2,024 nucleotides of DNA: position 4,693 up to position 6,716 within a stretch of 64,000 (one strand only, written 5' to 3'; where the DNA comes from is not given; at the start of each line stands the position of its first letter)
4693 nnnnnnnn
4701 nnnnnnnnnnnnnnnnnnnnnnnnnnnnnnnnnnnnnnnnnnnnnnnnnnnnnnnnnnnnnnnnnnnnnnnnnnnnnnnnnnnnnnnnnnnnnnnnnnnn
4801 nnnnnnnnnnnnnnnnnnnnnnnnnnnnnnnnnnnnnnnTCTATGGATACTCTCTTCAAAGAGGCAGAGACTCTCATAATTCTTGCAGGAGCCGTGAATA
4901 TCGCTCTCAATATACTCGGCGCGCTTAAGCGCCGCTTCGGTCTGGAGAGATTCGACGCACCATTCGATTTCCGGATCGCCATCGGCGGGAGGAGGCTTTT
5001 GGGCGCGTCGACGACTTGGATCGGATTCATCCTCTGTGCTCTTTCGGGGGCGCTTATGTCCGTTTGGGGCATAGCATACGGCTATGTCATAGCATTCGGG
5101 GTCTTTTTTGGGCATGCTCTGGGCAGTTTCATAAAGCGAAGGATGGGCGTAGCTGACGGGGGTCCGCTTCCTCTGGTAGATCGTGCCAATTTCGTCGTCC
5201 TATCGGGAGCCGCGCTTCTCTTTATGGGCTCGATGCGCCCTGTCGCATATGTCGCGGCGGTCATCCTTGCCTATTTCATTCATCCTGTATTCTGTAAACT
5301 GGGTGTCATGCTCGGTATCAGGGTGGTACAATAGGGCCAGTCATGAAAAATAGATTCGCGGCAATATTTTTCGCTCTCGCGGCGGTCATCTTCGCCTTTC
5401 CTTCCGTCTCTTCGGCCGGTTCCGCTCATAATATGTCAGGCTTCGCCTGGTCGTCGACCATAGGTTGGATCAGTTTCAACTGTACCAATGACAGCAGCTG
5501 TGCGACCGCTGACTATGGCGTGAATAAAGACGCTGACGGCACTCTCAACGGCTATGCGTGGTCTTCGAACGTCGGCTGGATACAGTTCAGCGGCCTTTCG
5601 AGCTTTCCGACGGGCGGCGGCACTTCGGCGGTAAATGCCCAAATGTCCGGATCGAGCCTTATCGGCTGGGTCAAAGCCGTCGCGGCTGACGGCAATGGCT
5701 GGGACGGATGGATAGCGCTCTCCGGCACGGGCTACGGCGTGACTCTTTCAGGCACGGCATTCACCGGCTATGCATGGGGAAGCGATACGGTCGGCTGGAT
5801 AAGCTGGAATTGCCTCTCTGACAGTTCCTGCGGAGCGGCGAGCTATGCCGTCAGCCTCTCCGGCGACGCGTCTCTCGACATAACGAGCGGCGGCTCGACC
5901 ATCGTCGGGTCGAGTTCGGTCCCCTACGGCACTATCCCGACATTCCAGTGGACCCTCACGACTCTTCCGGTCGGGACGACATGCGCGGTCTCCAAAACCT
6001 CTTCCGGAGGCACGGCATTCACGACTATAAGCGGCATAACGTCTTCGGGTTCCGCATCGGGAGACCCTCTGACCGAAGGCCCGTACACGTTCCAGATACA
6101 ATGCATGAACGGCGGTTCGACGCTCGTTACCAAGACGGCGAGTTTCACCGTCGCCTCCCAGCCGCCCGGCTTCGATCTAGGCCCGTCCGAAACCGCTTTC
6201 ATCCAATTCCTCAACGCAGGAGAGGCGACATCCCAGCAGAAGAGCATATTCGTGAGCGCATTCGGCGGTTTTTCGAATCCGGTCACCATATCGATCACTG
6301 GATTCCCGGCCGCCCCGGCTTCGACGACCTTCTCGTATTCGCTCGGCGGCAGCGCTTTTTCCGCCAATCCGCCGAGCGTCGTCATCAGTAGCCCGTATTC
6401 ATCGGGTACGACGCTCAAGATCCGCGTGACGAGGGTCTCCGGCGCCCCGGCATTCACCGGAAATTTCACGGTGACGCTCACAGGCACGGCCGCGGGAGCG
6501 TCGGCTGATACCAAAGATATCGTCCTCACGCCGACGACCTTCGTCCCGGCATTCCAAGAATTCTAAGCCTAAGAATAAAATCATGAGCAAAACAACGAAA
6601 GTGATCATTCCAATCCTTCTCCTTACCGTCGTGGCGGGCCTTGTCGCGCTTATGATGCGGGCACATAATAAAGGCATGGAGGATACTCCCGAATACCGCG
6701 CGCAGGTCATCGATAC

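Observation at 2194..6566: Candidate undescribed sorting/modification module: two secreted repeat proteins ending in identical -FQEF-COOH flank a polytopic membrane protein and a CdsA/CarS-like membrane protein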

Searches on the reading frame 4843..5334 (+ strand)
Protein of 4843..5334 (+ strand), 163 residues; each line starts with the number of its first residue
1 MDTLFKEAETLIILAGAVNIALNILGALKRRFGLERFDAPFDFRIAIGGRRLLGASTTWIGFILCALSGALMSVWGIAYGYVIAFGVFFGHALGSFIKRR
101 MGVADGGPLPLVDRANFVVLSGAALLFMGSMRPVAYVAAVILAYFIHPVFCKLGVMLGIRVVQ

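Call 3: search_protein_families(library=pfam, proteins=[window:4843-5334:+], max_evalue=1)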
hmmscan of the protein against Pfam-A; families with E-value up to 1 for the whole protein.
window:4843-5334:+ (163 aa): 2 families
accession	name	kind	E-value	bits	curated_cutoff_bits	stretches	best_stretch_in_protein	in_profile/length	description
PF01864.22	CarS-like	-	6.3e-13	49.5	22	2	78-149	89-156/175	CDP-archaeol synthase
PF02925.21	gpD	-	0.25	11.8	25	1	132-152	71-90/141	Bacteriophage scaffolding protein D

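Call 4: search_protein_families(library=ncbifam, proteins=[window:4843-5334:+], max_evalue=1)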
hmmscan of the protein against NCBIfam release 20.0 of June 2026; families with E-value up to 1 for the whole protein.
window:4843-5334:+ (163 aa): 2 families
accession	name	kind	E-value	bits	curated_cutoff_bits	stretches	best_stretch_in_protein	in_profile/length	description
NF003114.0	PRK04032.1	equivalog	3.2e-17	62.9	148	1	39-160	31-168/172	CDP-2,3-bis-(O-geranylgeranyl)-sn-glycerol synthase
NF003762.0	PRK05352.1-5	equivalog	0.14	10.8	819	1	49-99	211-257/444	Na(+)-translocating NADH-quinone reductase subunit A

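Call 14: find_related_loci(query=window:4843-5331:+, collection=genome_contigs, flank=10000)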
Query window:4843-5331:+ (163 aa) in genome_contigs; peptide patterns used: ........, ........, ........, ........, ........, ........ (x = any residue, [..] = any of these).
151 stretches matched a pattern, but none encodes a relative of the query by tblastn (E <= 1e-3).

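Call 24: search_solved_structures(query=window:4843-5331:+, max_evalue=10, show_alignments=2)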
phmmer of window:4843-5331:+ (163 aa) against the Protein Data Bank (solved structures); distinct sequences matched with E-value up to 10: 4.
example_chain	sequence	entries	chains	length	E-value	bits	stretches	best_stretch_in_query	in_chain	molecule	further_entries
5guf_A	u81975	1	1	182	8.1e-07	32.3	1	40-159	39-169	CDP-archaeol synthase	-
6r60_A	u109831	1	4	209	0.079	16.1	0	61-80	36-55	WD-40 repeat protein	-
6r5y_A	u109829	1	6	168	0.28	14.2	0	61-80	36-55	WD-40 repeat protein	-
6r5z_A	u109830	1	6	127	2.3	11.3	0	61-80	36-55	9-bladed beta-propeller formed by three 3-bladed fragments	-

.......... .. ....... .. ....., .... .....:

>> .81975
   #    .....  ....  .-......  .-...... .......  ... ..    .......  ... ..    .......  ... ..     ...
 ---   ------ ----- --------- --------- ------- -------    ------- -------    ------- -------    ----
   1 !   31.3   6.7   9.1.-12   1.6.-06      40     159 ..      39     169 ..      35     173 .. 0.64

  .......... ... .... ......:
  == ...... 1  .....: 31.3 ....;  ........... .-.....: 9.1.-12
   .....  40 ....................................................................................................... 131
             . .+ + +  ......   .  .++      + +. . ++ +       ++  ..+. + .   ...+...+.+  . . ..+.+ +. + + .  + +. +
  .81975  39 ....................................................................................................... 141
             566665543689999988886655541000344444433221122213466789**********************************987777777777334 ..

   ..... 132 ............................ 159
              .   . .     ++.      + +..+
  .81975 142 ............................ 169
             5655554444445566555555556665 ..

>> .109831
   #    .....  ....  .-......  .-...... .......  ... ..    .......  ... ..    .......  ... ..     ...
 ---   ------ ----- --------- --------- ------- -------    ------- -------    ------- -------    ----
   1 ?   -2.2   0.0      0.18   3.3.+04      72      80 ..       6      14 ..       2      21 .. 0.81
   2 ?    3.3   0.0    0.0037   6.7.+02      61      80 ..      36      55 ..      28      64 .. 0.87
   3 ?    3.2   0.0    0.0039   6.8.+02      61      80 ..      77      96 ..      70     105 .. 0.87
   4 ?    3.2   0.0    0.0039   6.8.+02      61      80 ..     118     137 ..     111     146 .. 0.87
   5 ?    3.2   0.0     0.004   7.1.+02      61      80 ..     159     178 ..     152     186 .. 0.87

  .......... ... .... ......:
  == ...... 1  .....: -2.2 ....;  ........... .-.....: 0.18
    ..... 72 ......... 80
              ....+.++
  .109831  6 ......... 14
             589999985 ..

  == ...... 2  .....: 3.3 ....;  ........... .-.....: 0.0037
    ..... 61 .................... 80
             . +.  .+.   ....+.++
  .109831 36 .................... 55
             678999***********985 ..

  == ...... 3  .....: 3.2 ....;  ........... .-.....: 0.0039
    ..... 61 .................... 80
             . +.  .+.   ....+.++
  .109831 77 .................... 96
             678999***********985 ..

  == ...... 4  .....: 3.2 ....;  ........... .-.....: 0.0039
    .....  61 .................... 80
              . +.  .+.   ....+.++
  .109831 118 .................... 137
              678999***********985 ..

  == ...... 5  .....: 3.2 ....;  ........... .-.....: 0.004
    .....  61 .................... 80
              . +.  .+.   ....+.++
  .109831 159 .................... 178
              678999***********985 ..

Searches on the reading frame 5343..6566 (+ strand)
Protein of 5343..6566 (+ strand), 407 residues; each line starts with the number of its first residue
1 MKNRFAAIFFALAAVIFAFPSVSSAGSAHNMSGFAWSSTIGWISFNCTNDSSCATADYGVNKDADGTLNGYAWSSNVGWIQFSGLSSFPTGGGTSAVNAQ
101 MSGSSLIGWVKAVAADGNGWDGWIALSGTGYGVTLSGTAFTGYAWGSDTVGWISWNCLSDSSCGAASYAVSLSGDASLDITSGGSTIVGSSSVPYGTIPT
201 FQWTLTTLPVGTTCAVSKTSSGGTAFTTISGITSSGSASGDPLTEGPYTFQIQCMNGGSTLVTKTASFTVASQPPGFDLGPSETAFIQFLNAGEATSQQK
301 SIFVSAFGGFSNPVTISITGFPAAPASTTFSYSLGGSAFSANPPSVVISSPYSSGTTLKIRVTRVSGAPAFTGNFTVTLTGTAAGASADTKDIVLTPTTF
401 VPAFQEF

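Call 3: search_protein_families(library=pfam, proteins=[window:5343-6566:+], max_evalue=1)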
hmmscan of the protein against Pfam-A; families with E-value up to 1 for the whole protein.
window:5343-6566:+ (407 aa): 4 families
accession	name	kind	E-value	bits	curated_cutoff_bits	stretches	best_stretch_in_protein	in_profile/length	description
PF19407.5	DUF5979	-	2.5e-05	25.3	25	2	189-233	38-74/104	Domain of unknown function (DUF5979)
PF07495.19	Y_Y_Y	-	0.044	14.1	26.6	1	235-270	27-62/65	Y_Y_Y domain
PF21602.3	GldM_3rd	-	0.046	14.4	25.2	1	309-367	15-69/82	GldM third domain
PF23926.2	LtfC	-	0.34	11.9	27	0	351-387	27-61/100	LtfC-like, beta-sandwich domain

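Call 4: search_protein_families(library=ncbifam, proteins=[window:5343-6566:+], max_evalue=1)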
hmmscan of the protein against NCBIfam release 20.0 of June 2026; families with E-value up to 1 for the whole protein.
window:5343-6566:+ (407 aa): 2 families
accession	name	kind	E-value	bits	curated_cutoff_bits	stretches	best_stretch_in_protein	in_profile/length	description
NF047353.1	tube_lmo2291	equivalog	0.027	14.6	27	1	328-393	56-123/135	phage tail tube protein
NF009453.0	PRK12813.1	equivalog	0.11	12.1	264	1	237-266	156-185/223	flagellar basal body rod modification protein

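Call 75: predict_structure(alignment_id=A8)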
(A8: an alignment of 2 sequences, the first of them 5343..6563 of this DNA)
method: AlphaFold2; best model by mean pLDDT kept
length: 407 residues; sequences in the alignment: 2
mean_pLDDT: 42.7   pTM: 0.29
mean pLDDT of the five models: 42.7, 40.4, 37.4, 37.1, 35.4
residues with pLDDT >= 90: 0; 70-90: 9; 50-70: 56; < 50: 342
segments of 3 or more residues with pLDDT < 50: 1-44, 46-60, 62-69, 71-79, 82-109, 111-202, 222-231, 237-239, 270-299, 303-315, 317-360, 363-376, 380-407
pLDDT, mean of each block of 10 residues (from residue 1): 43 34 29 35 46 42 49 45 43 38 43 42 40 40 37 38 34 32 32 40 55 65 46 49 56 74 59 36 40 45 43 45 45 42 39 44 42 46 38 32 23
secondary structure, 60 per line:
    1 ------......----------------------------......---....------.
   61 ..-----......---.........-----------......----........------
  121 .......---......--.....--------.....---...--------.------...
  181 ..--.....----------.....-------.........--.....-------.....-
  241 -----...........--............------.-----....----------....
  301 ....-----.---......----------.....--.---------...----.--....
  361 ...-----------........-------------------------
elements in order: H7-12 E41-46 H50-53 E60-62 E68-73 E77-85 E97-102 E107-114 E121-127 E131-136 E139-143 E152-156 E178-182 E185-189 E200-204 E212-220 E223-227 E235-239 E246-256 E259-270 E283-286 E297-304 E314-319 E330-334 E347-349 E357-363 E375-382

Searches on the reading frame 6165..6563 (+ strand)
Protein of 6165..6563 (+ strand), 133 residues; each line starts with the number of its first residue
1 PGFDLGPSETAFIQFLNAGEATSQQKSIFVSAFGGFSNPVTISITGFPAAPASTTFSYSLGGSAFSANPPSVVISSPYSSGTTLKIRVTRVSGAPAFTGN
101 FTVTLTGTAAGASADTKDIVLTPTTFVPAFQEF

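Call 13: find_homologous_proteins(query=A2, max_evalue=0.01)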
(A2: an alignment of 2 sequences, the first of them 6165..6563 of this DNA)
Query A2 (2 sequences): 469 candidates shared short words with the query, none scored E <= 0.01.

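Call 112: search_solved_structures(query=A9, max_evalue=10)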
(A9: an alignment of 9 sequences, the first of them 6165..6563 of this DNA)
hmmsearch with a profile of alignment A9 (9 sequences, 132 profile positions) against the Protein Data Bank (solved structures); distinct sequences matched with E-value up to 10: 6.
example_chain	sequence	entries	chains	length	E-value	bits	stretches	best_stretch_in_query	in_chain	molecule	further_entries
6xi1_AAA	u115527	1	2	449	0.0005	23.7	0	10-55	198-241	Flagellin hook IN motif family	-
5ow6_A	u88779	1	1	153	0.27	14.8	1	27-74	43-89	VP1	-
6dgi_A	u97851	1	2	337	0.38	14.3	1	29-76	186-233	D-alanine--D-alanine ligase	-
5ow6_B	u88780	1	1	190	0.4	14.2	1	27-74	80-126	Capsid protein, VP2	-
5ow6_C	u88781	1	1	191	0.41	14.2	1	27-74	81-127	Capsid protein, VP3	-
1f15_A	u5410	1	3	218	0.49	14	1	27-74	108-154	COAT PROTEIN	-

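Call 113: search_protein_families(library=pfam, alignment_id=A9, max_evalue=0.1)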
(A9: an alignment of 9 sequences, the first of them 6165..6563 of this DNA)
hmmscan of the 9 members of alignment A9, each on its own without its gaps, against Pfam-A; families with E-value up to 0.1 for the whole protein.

A. member 1, window:6165-6563:+ (133 aa): 3 families
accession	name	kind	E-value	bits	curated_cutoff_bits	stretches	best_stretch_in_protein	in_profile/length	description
PF21602.3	GldM_3rd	-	0.0036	18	25.2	1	35-93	15-69/82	GldM third domain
PF02161.20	Prog_receptor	-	0.011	14.9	24.1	1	56-106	430-480/564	Progesterone receptor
PF00114.24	Pilin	-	0.063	14.7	22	1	58-124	23-83/108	Pilin (bacterial filament)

B. families by the number of members that match (of 9 scanned): 6 families
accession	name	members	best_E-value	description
PF21602.3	GldM_3rd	1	0.0036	GldM third domain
PF02161.20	Prog_receptor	1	0.011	Progesterone receptor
PF22544.2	HYDIN_VesB_CFA65-like_Ig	1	0.027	HYDIN/CFA65/VesB-like, Ig-like domain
PF16617.10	INTAP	1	0.052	Intersectin and clathrin adaptor AP2 binding region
PF00114.24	Pilin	1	0.063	Pilin (bacterial filament)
PF06280.18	fn3_5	1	0.07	Fn3-like domain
